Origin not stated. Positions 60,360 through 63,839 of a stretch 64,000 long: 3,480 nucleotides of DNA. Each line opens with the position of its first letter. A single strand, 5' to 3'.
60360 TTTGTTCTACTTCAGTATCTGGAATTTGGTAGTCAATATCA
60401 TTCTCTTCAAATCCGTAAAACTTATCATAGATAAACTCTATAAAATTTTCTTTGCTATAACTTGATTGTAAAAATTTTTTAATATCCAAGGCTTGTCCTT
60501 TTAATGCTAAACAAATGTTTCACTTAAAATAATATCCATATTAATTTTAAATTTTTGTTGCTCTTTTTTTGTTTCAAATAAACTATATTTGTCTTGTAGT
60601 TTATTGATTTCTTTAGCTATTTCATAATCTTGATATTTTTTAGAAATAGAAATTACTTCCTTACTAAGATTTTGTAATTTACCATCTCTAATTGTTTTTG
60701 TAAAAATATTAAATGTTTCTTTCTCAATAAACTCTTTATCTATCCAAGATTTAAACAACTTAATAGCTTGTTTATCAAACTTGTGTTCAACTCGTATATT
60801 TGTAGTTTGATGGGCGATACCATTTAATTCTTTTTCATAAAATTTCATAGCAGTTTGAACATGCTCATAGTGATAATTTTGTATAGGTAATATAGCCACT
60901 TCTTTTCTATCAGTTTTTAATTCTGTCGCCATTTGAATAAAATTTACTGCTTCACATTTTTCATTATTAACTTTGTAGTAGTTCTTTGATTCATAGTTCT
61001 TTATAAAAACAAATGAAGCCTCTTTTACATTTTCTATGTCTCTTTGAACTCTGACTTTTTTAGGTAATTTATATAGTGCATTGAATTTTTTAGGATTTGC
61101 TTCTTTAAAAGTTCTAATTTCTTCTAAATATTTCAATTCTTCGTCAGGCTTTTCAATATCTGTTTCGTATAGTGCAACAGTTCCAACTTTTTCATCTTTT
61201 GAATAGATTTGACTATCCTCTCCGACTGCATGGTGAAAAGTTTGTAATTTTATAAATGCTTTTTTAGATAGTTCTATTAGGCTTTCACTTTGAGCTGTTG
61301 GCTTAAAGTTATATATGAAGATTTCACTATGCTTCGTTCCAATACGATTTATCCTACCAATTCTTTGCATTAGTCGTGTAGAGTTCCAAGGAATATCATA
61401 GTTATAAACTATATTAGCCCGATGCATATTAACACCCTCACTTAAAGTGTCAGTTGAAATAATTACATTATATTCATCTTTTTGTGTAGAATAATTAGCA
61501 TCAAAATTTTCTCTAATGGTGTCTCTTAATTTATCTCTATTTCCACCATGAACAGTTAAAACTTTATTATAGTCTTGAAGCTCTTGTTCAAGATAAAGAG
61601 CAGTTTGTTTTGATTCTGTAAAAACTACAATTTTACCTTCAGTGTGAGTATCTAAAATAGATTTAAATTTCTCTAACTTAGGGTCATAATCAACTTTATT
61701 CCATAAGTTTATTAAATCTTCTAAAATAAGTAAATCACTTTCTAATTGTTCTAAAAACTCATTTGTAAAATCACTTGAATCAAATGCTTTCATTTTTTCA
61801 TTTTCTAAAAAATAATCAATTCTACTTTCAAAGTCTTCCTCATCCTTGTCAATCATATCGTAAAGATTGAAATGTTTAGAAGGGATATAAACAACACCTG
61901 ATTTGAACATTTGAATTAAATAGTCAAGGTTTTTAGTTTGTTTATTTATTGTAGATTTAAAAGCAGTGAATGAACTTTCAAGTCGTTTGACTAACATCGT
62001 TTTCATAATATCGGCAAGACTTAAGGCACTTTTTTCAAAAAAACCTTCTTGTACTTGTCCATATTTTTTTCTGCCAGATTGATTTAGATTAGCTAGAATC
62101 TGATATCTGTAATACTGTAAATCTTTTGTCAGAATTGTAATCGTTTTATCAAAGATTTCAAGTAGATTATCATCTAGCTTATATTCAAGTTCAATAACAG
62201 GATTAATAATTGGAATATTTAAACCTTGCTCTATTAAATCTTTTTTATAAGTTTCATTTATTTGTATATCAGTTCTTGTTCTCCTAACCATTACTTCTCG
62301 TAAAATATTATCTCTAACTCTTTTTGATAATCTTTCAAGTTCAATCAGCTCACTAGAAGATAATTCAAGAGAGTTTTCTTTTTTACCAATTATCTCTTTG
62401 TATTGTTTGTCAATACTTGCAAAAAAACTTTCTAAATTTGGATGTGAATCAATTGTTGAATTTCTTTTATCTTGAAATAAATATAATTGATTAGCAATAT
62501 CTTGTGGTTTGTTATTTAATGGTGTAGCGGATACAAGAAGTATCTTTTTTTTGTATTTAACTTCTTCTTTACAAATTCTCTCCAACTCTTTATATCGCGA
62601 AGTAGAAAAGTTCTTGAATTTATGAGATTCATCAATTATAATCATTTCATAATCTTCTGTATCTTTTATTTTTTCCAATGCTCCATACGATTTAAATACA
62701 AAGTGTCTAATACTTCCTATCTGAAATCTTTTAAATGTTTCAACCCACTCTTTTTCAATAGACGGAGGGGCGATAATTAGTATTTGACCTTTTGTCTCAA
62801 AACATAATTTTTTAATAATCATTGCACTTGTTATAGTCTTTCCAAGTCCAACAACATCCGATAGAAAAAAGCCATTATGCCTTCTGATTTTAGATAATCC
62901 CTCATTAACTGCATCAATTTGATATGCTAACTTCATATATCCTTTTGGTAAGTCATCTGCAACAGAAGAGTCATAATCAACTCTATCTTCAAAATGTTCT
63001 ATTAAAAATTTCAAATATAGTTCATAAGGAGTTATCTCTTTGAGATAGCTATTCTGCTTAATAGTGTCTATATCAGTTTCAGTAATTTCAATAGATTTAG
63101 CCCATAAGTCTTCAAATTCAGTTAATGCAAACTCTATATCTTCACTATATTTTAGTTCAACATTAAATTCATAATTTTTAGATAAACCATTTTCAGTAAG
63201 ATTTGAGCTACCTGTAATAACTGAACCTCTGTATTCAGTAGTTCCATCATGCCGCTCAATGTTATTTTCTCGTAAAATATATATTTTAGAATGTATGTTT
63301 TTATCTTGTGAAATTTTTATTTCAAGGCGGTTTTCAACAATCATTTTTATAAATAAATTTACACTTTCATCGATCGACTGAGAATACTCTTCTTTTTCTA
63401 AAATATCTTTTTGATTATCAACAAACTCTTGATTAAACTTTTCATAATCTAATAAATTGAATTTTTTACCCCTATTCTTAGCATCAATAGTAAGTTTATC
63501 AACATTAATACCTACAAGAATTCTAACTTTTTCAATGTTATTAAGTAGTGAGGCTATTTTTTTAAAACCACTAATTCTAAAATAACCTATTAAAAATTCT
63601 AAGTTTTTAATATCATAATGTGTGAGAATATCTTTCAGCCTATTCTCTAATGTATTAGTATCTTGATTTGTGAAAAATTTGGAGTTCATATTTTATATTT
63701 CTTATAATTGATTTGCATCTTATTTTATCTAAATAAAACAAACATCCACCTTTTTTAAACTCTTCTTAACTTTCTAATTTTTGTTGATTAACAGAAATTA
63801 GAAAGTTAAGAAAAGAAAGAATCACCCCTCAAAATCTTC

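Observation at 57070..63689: PLD-SNF2 fusion plus large N6A methyltransferase: a reduced DISARM-class-1-like or atypical restriction-modification module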

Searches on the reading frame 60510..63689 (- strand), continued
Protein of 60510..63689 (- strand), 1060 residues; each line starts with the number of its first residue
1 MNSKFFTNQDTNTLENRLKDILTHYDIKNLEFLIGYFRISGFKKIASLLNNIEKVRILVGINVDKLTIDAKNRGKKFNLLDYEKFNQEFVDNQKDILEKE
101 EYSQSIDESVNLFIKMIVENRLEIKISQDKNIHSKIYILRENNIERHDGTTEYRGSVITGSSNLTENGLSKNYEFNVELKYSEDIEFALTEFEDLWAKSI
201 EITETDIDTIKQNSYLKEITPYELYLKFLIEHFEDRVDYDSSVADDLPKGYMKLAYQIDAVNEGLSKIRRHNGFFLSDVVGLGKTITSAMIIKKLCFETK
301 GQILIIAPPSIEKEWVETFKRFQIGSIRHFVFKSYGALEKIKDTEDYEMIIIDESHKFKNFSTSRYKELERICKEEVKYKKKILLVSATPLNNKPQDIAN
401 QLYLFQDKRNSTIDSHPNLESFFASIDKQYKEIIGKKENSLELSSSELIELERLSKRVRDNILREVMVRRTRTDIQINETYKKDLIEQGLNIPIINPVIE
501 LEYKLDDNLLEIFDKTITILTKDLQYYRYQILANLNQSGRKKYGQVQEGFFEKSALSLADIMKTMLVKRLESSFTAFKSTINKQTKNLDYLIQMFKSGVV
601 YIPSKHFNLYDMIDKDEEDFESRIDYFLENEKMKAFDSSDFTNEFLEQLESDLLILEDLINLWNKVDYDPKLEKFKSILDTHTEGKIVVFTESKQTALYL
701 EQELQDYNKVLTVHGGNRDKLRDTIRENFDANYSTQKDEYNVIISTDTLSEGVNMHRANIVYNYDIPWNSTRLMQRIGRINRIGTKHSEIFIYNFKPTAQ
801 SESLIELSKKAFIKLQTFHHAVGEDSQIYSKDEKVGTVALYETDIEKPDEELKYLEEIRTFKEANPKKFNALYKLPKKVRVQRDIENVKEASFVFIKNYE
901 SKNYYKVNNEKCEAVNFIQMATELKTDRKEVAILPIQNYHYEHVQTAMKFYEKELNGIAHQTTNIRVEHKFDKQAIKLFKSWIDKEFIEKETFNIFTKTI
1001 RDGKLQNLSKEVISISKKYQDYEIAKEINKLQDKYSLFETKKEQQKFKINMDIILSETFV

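Call 85: get_annotated_region(hit=H1, flank=7000)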
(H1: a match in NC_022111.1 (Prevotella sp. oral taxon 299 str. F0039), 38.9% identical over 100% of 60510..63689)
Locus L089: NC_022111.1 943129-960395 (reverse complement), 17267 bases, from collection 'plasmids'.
description: Prevotella sp. oral taxon 299 str. F0039 plasmid unnamed, complete sequence
organism: Prevotella sp. oral taxon 299 str. F0039 (NCBI taxid 575614)
taxonomy: Bacteria; Bacteroidota; Bacteroidia; Bacteroidales; Prevotellaceae; Prevotella; Prevotella sp. oral taxon 299; Prevotella sp. oral taxon 299 str. F0039
host: -; source: Homo sapiens; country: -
typing (MOB-suite, as given by PLSDB): non-mobilizable; replicon rep_cluster_406,rep_cluster_742,rep_cluster_90; mating-pair formation MPF_T
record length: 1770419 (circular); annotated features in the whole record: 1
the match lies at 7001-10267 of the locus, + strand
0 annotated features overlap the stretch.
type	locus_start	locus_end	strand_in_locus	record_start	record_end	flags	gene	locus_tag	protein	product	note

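Call 86: get_annotated_region(hit=H4, flank=8000)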
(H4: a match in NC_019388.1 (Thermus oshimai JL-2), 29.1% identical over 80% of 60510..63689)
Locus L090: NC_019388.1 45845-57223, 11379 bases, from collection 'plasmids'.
description: Thermus oshimai JL-2 plasmid pTHEOS02, complete sequence
organism: Thermus oshimai JL-2 (NCBI taxid 751945)
taxonomy: Bacteria; Deinococcota; Deinococci; Thermales; Thermaceae; Thermus; Thermus oshimai; Thermus oshimai JL-2
host: -; source: -; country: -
typing (MOB-suite, as given by PLSDB): non-mobilizable; replicon rep_cluster_1113,rep_cluster_1779
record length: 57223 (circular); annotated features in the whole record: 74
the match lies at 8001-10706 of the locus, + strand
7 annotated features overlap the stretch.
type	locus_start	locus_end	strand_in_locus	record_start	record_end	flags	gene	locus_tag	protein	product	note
CDS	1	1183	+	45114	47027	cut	-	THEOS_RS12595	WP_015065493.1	S8 family serine peptidase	GO:0006508 - proteolysis [Evidence IEA]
CDS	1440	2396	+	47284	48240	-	-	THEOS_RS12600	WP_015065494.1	tyrosine-type recombinase/integrase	GO:0015074 - DNA integration [Evidence IEA]; GO:0006310 - DNA recombination [Evidence IEA]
CDS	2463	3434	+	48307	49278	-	-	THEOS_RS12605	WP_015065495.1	AAA family ATPase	-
CDS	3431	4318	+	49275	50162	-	-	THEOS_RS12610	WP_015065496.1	ParB/RepB/Spo0J family partition protein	GO:0007059 - chromosome segregation [Evidence IEA]; GO:0000910 - cytokinesis [Evidence IEA]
CDS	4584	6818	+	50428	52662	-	-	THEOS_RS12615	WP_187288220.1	DNA methyltransferase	-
CDS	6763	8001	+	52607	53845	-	-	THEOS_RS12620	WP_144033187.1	hypothetical protein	-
CDS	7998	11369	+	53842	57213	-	-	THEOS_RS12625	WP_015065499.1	helicase-related protein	-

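Call 99: find_related_loci(query=A2, collection=viral_contigs, flank=6000)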
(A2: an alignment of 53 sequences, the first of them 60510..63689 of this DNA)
Query A2 (1060 aa) in viral_contigs; peptide patterns used: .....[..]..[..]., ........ (x = any residue, [..] = any of these).
82 stretches matched a pattern; 69 encode a relative of the query (tblastn E <= 1e-3); 64 distinct loci.
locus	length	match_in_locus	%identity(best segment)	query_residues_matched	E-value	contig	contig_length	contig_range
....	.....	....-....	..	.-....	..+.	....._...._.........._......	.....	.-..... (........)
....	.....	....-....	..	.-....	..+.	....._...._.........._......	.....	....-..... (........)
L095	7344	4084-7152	40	1-1012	0e+0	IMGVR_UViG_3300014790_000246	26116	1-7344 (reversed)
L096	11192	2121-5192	40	1-1012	0e+0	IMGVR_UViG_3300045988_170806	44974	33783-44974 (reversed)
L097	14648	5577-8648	40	1-1012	0e+0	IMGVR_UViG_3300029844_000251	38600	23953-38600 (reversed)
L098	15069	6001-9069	40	1-1012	0e+0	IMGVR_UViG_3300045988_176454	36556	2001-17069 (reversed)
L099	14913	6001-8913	37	2-949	0e+0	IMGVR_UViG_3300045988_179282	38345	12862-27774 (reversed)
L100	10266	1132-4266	35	5-1056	0e+0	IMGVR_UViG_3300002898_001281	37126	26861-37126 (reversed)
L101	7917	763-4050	35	1-1059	3e-180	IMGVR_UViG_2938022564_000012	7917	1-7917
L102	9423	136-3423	35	1-1059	1e-178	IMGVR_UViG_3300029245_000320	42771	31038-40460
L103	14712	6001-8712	37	4-921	6e-176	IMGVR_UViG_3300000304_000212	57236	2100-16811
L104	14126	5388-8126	37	5-926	1e-166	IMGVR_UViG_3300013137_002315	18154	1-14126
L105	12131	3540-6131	38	5-880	7e-164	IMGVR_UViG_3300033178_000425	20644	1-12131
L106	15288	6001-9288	35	1-1059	8e-172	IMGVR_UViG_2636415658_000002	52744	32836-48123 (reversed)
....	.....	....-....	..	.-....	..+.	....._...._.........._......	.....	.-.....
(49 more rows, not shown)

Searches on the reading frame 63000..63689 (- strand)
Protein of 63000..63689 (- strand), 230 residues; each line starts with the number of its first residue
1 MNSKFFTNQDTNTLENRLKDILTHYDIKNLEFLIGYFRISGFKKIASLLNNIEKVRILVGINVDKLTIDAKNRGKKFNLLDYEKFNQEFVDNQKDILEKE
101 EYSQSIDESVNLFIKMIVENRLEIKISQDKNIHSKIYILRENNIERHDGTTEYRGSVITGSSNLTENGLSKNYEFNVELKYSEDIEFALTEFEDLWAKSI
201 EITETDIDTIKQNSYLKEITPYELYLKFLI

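Call 11: search_protein_families(library=padloc, proteins=[window:63000-63689:-], max_evalue=1)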
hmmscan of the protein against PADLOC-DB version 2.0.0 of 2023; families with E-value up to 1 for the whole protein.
window:63000-63689:- (230 aa): 8 families
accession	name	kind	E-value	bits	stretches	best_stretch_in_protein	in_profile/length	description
PDLC02193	PLD_Helicase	-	2.7e-10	37.1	1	30-220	28-199/905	-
PDLC02707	PbeA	-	1.3e-09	35.3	1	30-201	33-202/672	PbeA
PDLC03829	ZacB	-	2.4e-08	31.3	1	108-189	293-343/586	-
PDLC02704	PbeA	-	2.5e-08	30.9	1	43-202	49-201/682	PbeA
PDLC02614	DrmC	-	0.00019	19.3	1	154-180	110-136/153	DrmC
PDLC02599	DrmC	-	0.00032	17.8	1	154-209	95-150/387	DrmC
PDLC02901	DpdK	-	0.00075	17.2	1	150-198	123-171/173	DpdK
PDLC02604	DrmC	-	0.026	13.1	1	158-195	45-81/92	DrmC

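Call 12: search_protein_families(library=pfam, proteins=[window:63000-63689:-], max_evalue=10)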
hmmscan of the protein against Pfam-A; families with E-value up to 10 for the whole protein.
window:63000-63689:- (230 aa): 4 families
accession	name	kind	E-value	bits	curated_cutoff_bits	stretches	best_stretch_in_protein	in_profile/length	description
PF13091.12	PLDc_2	-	2.7e-10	40.6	27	1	68-196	30-132/132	PLD-like domain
PF09565.16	RE_NgoFVII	-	1.1e-05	25.3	23.8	1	123-207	81-160/162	NgoFVII restriction endonuclease N-terminal PLD domain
PF24936.1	DUF7753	-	0.01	16.2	27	1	70-104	23-57/63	Domain of unknown function (DUF7753)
PF18066.6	Phage_ABA_S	-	0.31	12.2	27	1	86-133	16-63/89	Phage ABA sandwich domain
